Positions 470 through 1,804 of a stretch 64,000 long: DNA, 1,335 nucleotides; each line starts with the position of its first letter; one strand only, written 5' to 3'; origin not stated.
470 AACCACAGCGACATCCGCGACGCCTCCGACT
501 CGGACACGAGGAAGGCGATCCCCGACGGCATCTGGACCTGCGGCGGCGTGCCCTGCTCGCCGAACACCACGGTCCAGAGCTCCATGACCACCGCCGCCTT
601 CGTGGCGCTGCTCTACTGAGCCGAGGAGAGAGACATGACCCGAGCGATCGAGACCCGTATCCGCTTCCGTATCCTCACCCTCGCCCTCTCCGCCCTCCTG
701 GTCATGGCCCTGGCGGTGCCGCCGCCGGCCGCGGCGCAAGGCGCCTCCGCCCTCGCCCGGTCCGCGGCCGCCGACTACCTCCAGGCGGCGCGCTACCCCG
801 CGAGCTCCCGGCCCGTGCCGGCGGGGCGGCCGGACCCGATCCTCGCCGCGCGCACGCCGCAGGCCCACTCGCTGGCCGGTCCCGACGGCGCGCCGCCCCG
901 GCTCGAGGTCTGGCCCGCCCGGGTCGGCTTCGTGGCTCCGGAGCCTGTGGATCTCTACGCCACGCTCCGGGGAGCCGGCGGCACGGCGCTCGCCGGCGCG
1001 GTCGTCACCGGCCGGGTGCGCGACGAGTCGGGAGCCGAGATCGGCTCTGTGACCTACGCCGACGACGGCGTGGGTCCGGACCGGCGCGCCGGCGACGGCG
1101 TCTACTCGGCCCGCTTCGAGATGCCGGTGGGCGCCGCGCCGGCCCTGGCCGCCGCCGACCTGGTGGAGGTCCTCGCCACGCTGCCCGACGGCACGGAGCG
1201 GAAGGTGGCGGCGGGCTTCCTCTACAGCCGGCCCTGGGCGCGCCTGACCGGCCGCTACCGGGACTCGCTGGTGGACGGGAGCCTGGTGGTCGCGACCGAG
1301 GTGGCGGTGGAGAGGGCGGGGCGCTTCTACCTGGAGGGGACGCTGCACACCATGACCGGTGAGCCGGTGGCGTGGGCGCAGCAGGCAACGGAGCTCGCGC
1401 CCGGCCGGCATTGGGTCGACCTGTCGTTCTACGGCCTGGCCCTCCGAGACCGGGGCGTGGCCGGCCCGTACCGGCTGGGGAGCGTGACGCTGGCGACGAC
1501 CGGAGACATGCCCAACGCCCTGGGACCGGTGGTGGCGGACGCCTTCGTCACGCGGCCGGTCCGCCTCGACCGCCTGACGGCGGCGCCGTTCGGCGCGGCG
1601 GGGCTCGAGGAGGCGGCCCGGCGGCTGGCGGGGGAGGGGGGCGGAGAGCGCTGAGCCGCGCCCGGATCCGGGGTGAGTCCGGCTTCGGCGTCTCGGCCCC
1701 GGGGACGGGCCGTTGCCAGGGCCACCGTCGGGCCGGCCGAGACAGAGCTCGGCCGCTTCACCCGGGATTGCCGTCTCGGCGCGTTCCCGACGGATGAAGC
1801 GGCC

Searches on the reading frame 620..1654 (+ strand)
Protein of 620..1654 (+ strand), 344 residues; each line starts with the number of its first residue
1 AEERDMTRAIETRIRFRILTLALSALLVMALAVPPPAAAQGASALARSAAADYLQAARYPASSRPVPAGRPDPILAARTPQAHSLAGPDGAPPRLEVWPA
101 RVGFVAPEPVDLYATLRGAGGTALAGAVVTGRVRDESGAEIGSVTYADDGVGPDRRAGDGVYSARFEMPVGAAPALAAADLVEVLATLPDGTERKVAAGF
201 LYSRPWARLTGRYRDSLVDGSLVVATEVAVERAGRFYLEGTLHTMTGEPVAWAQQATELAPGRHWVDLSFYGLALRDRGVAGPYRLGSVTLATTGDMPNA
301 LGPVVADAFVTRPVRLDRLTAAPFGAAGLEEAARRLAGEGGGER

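Call 21: search_protein_families(library=pfam, proteins=[window:620-1654:+], max_evalue=0.001)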
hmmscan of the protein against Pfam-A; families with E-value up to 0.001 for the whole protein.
window:620-1654:+ (344 aa): 1 family
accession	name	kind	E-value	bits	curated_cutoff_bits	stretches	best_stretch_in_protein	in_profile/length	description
PF20943.3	DUF4785_3rd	-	7.9e-10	39.2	24.5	1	207-296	2-92/106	Domain of unknown function (DUF4785) C-terminal domain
